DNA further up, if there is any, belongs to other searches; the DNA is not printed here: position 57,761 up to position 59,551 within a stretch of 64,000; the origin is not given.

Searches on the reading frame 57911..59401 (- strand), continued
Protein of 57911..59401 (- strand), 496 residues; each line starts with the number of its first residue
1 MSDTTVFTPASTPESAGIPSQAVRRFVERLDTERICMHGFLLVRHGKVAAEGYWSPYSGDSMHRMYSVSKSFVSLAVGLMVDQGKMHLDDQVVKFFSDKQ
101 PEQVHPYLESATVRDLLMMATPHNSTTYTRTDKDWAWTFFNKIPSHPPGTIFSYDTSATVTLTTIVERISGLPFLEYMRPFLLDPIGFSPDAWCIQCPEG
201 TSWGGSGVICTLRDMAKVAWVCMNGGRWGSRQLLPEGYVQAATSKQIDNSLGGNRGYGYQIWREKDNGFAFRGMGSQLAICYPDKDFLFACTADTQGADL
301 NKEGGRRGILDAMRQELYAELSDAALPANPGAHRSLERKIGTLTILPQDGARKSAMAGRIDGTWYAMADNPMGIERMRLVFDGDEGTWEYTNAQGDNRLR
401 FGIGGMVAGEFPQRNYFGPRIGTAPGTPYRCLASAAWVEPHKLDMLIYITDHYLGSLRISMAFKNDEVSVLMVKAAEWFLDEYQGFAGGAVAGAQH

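Call 28: find_encoding_contigs(protein=P0198, flank=6000, max_places=1)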
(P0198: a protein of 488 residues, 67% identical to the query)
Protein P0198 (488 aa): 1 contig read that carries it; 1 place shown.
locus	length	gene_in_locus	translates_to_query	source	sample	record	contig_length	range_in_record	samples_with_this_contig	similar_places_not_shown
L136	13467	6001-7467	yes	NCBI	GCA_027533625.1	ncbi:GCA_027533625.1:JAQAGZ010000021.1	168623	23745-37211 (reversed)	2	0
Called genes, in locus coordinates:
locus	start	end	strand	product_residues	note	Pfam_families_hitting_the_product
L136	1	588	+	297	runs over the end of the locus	PF00528:BPD_transp_1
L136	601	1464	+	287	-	PF00528:BPD_transp_1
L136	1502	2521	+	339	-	PF03417:AAT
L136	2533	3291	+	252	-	PF04909:Amidohydro_2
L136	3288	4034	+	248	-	PF04909:Amidohydro_2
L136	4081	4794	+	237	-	PF01182:Glucosamine_iso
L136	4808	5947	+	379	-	-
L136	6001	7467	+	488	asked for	PF00144:Beta-lactamase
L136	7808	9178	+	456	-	PF07005:SBD_N, PF17042:NBD_C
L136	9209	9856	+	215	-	PF00392:GntR, PF07729:FCD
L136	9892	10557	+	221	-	PF00596:Aldolase_II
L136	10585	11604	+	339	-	PF08240:ADH_N, PF16912:Glu_dehyd_C, PF00107:ADH_zinc_N, PF13602:ADH_zinc_N_2 (weak)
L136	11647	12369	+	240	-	PF02633:Creatininase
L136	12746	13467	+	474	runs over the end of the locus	PF02743:dCache_1 (weak), PF00672:HAMP, PF06580:His_kinase, PF02518:HATPase_c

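Call 75: find_encoding_contigs(protein=P0196, flank=6000, max_places=1)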
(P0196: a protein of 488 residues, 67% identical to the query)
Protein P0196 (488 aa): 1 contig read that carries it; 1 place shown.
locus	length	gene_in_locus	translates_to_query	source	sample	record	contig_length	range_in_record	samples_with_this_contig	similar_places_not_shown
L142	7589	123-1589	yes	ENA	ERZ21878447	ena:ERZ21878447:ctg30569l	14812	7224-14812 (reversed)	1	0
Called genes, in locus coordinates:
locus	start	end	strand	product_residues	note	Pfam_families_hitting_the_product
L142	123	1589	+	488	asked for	PF00144:Beta-lactamase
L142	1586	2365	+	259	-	PF03009:GDPD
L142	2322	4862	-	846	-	PF17132:Glyco_hydro_106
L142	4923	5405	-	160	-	-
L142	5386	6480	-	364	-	PF09992:NAGPA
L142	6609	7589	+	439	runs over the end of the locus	PF13204:Apiosidase, PF12904:Collagen_bind_2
